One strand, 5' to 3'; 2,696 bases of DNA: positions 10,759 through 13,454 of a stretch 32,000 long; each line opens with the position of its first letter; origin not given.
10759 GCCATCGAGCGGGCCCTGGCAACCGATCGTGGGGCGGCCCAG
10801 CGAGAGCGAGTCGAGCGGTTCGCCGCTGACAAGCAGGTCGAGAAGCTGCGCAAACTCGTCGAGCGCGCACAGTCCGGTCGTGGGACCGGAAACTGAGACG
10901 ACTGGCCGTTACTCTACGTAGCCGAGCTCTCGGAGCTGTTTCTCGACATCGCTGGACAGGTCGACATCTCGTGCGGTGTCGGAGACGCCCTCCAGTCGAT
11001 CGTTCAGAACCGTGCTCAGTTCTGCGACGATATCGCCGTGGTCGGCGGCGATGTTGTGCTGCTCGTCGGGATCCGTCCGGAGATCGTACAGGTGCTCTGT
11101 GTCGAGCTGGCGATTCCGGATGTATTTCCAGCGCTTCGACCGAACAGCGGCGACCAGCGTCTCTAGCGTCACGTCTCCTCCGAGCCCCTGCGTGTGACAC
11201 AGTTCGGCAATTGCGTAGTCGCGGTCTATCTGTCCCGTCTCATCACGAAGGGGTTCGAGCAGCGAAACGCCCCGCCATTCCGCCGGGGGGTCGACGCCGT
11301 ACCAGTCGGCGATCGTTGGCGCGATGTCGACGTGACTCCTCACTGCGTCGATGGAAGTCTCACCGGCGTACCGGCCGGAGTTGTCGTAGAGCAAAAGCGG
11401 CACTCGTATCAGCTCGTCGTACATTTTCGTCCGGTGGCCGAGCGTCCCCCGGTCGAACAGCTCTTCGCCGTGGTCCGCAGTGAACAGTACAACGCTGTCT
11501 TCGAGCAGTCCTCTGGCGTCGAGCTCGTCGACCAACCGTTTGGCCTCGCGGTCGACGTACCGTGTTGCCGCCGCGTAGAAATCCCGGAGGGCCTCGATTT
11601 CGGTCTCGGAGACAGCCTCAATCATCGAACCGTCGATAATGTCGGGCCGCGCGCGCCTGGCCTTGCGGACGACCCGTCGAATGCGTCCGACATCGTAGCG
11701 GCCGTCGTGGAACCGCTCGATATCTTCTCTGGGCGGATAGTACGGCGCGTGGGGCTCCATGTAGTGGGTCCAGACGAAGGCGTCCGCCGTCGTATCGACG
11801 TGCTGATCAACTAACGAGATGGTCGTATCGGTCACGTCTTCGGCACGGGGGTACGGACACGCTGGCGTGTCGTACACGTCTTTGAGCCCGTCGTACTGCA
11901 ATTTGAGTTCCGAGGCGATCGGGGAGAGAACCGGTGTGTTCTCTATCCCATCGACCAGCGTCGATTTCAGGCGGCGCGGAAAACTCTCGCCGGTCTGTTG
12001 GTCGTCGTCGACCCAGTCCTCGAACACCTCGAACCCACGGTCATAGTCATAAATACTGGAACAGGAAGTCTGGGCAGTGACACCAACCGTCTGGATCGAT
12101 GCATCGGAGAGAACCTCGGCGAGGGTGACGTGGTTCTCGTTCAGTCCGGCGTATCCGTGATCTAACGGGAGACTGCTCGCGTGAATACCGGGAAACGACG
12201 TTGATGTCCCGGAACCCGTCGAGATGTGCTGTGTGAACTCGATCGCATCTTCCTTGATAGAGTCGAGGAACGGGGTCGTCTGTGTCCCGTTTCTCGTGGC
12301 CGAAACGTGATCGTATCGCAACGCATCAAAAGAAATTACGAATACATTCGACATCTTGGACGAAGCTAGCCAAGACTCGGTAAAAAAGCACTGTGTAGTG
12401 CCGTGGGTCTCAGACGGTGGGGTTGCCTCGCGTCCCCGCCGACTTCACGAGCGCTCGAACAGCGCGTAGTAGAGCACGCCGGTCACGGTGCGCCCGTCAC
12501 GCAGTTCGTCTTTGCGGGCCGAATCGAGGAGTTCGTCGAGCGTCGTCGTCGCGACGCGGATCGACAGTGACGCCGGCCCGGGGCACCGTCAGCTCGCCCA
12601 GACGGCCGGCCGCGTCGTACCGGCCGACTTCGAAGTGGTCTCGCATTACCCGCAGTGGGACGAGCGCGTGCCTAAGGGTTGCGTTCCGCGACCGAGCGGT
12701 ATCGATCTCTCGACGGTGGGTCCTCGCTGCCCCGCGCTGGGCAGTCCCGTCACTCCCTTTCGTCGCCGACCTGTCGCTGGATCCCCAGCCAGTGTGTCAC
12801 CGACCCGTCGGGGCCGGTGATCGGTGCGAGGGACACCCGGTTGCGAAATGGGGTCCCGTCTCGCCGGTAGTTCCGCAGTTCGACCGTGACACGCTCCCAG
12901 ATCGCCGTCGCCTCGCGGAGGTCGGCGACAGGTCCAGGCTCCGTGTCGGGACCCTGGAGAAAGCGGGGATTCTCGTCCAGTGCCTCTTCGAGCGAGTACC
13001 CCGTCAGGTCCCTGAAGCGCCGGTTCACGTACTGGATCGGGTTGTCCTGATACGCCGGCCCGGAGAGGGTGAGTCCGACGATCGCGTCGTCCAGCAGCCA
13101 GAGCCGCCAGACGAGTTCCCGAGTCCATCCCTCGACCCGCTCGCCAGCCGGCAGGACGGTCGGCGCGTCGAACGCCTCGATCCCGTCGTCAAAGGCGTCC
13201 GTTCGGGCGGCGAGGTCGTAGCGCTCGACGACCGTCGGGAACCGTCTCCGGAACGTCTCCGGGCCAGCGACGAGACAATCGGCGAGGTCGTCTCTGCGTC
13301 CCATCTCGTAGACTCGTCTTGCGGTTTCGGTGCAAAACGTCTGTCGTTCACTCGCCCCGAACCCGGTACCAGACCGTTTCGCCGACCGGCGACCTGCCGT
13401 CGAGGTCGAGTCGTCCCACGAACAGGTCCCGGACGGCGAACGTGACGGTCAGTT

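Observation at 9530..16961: Interleaved duplications (tgtA 5' end and NUDIX 3' end) fused at a TCGAC microhomology suggest two alternative cassettes joined in tandem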

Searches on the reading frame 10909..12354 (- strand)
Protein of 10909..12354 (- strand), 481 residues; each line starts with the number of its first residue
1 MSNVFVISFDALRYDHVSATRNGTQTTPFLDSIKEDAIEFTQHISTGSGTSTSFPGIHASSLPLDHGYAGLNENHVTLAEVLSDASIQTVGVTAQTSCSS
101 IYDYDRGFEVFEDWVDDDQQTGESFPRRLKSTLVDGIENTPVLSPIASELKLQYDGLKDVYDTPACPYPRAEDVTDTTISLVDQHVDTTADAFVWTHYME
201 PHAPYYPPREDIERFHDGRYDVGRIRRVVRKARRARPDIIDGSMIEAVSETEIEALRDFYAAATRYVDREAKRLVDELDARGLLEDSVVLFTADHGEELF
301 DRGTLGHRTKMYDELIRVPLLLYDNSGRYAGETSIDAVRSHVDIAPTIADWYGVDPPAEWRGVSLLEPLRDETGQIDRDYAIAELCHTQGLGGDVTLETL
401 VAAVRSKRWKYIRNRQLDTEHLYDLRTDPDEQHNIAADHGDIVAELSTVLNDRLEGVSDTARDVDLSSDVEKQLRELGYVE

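Call 5: search_protein_families(library=pfam, proteins=[window:10909-12354:-], max_evalue=0.01)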
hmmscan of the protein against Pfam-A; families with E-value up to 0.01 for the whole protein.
window:10909-12354:- (481 aa): 4 families
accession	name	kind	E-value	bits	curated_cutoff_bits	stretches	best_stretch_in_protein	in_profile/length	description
PF00884.28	Sulfatase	-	2.2e-40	139.3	25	1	2-354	1-301/301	Sulfatase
PF16347.10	SGSH_C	-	1.4e-13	51.7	29.3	1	310-455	10-149/154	N-sulphoglucosamine sulphohydrolase, C-terminal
PF01663.27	Phosphodiest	-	1.2e-05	25.5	23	1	261-296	185-220/342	Type I phosphodiesterase / nucleotide pyrophosphatase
PF02995.22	DUF229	-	0.0096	15.1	25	0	262-297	308-343/496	Protein of unknown function (DUF229)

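Call 24: find_homologous_proteins(query=window:10909-12354:-, max_evalue=1e-30)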
Query window:10909-12354:- (481 aa): 170 proteins with E <= 1e-30 among 8000 candidates; the best 120 are listed.
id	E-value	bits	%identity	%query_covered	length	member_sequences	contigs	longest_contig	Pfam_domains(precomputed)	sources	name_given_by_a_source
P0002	0.0e+0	1086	100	100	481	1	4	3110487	PF01663.28,PF16347.11,PF00884.29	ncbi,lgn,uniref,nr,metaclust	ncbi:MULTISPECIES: sulfatase [Halomicrobium]|uniref:Sulfatase n=2 Tax=Halomicrobium mukohataei TaxID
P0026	5.5e-237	805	73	100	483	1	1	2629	PF16347.11,PF00884.29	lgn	-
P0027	1.4e-211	722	65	100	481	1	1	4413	PF16347.11,PF00884.29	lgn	-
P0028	1.5e-199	682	62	99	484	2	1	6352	PF01663.28,PF16347.11,PF00884.29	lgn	-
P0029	8.1e-198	676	61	100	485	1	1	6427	PF01663.28,PF16347.11,PF00884.29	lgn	-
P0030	1.7e-196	672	61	99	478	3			PF01663.28,PF16347.11,PF00884.29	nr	nr:sulfatase-like hydrolase/transferase [Halomicroarcula laminariae]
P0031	7.5e-193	660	60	100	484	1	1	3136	PF16347.11,PF00884.29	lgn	-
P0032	3.7e-171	588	55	100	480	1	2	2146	PF16347.11,PF00884.29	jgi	-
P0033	1.8e-168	579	64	81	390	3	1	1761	PF16347.11,PF00884.29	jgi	-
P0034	4.6e-163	562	56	100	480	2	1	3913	PF01663.28,PF16347.11,PF00884.29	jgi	-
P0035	1.3e-162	560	53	100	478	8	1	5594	PF01663.28,PF16347.11,PF00884.29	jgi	-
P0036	6.3e-157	541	53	100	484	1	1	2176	PF01663.28,PF16347.11,PF00884.29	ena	-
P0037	6.7e-156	538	51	100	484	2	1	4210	PF16347.11,PF00884.29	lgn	-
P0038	2.1e-155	536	52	100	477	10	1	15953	PF16347.11,PF00884.29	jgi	jgi:arylsulfatase A-like enzyme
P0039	2.2e-154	533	52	100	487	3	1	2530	PF16347.11,PF00884.29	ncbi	-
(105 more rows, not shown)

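Call 25: find_encoding_contigs(protein=P0026, flank=6000, max_places=3)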
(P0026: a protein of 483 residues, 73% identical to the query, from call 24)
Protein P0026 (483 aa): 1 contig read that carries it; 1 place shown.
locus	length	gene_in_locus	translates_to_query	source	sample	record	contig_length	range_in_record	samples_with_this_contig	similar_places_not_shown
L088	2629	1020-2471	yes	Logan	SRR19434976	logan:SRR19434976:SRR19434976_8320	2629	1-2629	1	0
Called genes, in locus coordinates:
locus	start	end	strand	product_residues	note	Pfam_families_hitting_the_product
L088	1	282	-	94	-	?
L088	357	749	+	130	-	PF13474:SnoaL_3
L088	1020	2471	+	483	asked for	PF00884:Sulfatase, PF16347:SGSH_C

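Call 26: find_encoding_contigs(protein=P0028, flank=6000, max_places=3)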
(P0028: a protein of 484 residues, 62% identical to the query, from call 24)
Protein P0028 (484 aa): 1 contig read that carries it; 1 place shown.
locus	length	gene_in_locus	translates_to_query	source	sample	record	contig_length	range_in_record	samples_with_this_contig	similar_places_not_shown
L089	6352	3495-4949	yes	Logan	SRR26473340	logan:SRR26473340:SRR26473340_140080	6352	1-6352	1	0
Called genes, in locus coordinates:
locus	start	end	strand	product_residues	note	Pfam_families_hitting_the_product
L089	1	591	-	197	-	?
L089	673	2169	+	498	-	PF00884:Sulfatase, PF01663:Phosphodiest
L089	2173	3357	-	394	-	PF13439:Glyco_transf_4, PF13579:Glyco_trans_4_4, PF13692:Glyco_trans_1_4 (weak)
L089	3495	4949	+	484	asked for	PF00884:Sulfatase, PF01663:Phosphodiest (faint), PF16347:SGSH_C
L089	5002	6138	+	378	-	PF13439:Glyco_transf_4, PF13579:Glyco_trans_4_4 (weak), PF00534:Glycos_transf_1, PF13692:Glyco_trans_1_4, PF20706:GT4-conflict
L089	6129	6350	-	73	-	?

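Call 27: find_encoding_contigs(protein=P0029, flank=6000, max_places=3)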
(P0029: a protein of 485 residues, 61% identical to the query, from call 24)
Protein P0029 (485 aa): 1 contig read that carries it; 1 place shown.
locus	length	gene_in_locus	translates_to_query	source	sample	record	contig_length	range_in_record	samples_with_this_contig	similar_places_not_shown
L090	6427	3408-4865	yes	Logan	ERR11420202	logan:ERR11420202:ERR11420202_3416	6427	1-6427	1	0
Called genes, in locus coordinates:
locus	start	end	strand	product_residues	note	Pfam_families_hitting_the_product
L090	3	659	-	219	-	?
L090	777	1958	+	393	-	PF13439:Glyco_transf_4, PF20706:GT4-conflict, PF00534:Glycos_transf_1, PF13692:Glyco_trans_1_4, PF13524:Glyco_trans_1_2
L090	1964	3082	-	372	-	PF13439:Glyco_transf_4, PF13579:Glyco_trans_4_4, PF20706:GT4-conflict, PF00534:Glycos_transf_1, PF13692:Glyco_trans_1_4, PF13524:Glyco_trans_1_2 (weak)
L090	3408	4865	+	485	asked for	PF00884:Sulfatase, PF01663:Phosphodiest (faint), PF16347:SGSH_C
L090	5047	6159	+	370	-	PF13439:Glyco_transf_4, PF00534:Glycos_transf_1, PF13692:Glyco_trans_1_4, PF20706:GT4-conflict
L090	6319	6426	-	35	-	?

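Call 45: search_protein_families(library=ncbifam, proteins=[window:10909-12354:-], max_evalue=0.001)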
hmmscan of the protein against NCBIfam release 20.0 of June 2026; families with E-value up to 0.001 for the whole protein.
window:10909-12354:- (481 aa): 12 families
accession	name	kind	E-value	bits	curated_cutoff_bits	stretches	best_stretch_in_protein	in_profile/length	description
NF010322.0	PRK13759.1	equivalog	2.9e-32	111.8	481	1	174-445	185-448/486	arylsulfatase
TIGR03417.1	chol_sulfatase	equivalog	8.4e-26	90.9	433.45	1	198-441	191-427/500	choline-sulfatase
NF045661.1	HdlasePehA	equivalog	2.7e-25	89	900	1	246-439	270-468/506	phosphoric/sulfuric ester hydrolase PehA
NF052527.1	Mn_arylsulf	exception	2.7e-12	46.4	850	1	179-451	188-449/479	manganese-dependent arylsulfatase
NF038282.1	LapC_YejM_PbgA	exception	4.3e-07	28.6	825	1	257-348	411-496/584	LPS biosynthesis-modulating metalloenzyme YejM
NF033463.1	polymyxin_MCR5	exception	6.9e-07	28.3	1250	1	250-341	415-508/547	MCR-5 family phosphoethanolamine--lipid A transferase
NF038075.1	fam_STM4013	hypoth_equivalog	3.1e-06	26.8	250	0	260-310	200-247/261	STM4013/SEN3800 family hydrolase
NF053595.1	LptchSynLtaSGpos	equivalog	1.2e-05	24.1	970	1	256-355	426-529/626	lipoteichoic acid synthase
NF003766.0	PRK05362.1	equivalog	0.00032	19.6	256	1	260-358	303-386/396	phosphopentomutase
NF012159.0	polymyxin_MCR2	exception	0.00055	18.8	1200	0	251-353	420-524/538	MCR-2 family phosphoethanolamine--lipid A transferase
NF028537.1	P_eth_NH2_trans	domain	0.00057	18.5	500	0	252-303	405-456/527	phosphoethanolamine--lipid A transferase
NF033670.1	polymyxin_MCR6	exception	0.00066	18.6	1235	0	251-354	420-525/538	MCR-6 family phosphoethanolamine--lipid A transferase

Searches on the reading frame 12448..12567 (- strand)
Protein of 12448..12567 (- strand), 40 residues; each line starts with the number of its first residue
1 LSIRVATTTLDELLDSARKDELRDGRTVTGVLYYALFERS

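Call 33: find_homologous_proteins(query=window:12448-12567:-, max_evalue=0.001)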
Query seq(40 aa): no candidate shares three 5-residue words with the query. No homologue found.

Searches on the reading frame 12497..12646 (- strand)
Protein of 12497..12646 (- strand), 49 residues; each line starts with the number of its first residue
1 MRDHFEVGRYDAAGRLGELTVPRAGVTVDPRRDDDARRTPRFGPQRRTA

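Call 15: find_encoding_contigs(protein=window:12497-12646:-, flank=6000, max_places=10)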
Protein window:12497-12646:- (49 aa): 2 contigs read that carry it; 1 place shown.
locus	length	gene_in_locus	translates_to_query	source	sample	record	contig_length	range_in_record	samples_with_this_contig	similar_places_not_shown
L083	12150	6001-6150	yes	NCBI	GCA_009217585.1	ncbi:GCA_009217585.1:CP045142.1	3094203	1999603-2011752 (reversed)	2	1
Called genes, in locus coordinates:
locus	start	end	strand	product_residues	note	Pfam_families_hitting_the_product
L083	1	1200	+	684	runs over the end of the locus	-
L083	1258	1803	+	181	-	PF00293:NUDIX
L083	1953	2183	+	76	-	-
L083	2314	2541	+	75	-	-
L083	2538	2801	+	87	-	-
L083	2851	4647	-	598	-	PF00890:FAD_binding_2, PF01266:DAO, PF03486:HI0933_like (faint), PF07992:Pyr_redox_2 (faint), PF02910:Succ_DH_flav_C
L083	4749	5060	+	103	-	-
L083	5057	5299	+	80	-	PF25260:DUF7861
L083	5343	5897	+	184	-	PF13426:PAS_9, PF00989:PAS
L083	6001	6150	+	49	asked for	-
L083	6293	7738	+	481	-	PF00884:Sulfatase, PF01663:Phosphodiest (faint), PF16347:SGSH_C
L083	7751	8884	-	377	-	PF13439:Glyco_transf_4, PF13579:Glyco_trans_4_4, PF00534:Glycos_transf_1, PF13692:Glyco_trans_1_4, PF20706:GT4-conflict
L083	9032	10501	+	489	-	PF01702:TGT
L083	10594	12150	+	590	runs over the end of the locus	PF01702:TGT, PF17884:DUF5591, PF14810:TGT_C2, PF01472:PUA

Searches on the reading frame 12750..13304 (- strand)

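Call 5: search_protein_families(library=pfam, proteins=[window:12750-13304:-], max_evalue=0.01)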
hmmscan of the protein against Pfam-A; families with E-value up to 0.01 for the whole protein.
window:12750-13304:- (184 aa): 5 families
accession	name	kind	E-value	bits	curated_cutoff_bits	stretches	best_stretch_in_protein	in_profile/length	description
PF13426.13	PAS_9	-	4.4e-12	46.6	27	1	86-177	9-99/103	PAS domain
PF00989.32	PAS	-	3.2e-08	34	22.6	1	90-178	23-112/113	PAS fold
PF08447.18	PAS_3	-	0.00012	22.7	25.6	1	92-175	3-88/89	PAS fold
PF08448.16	PAS_4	-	0.00091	19.9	23.1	1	90-183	17-109/110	PAS fold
PF13188.13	PAS_8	-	0.003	17.9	21.8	1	87-121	19-52/65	PAS domain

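Call 45: search_protein_families(library=ncbifam, proteins=[window:12750-13304:-], max_evalue=0.001)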
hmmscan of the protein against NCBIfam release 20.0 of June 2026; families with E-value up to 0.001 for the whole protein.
window:12750-13304:- (184 aa): 8 families
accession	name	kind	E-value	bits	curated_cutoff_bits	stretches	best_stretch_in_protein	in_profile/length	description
NF052652.1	YtvA_fam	equivalog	2.7e-30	105.7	250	1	70-183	5-118/243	YtvA family blue-light photoreceptor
NF010077.0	PRK13559.1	subfamily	2.3e-28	99.1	361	1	78-183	56-161/364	hypothetical protein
NF052306.1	BluLightHisKinLov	equivalog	2.6e-25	89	450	1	76-183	33-140/334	blue-light-activated histidine kinase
NF010076.0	PRK13557.1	subfamily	8.4e-23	80.6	631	1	78-181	43-146/540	histidine kinase famiy protein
TIGR02938.1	nifL_nitrog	equivalog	4.9e-09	35.2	242.45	1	89-182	25-118/494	nitrogen fixation negative regulator NifL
TIGR00229.1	sensory_box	domain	6.2e-09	36.1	22.9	1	87-179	24-116/126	PAS domain S-box protein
NF052574.1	HisKinEspCMyxo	equivalog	1.9e-06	26.3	1200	1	90-183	310-402/785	serine histidine kinase EspC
NF045675.1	PhdiestaseDibA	equivalog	0.00072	18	980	1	87-175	97-185/623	phosphodiesterase DibA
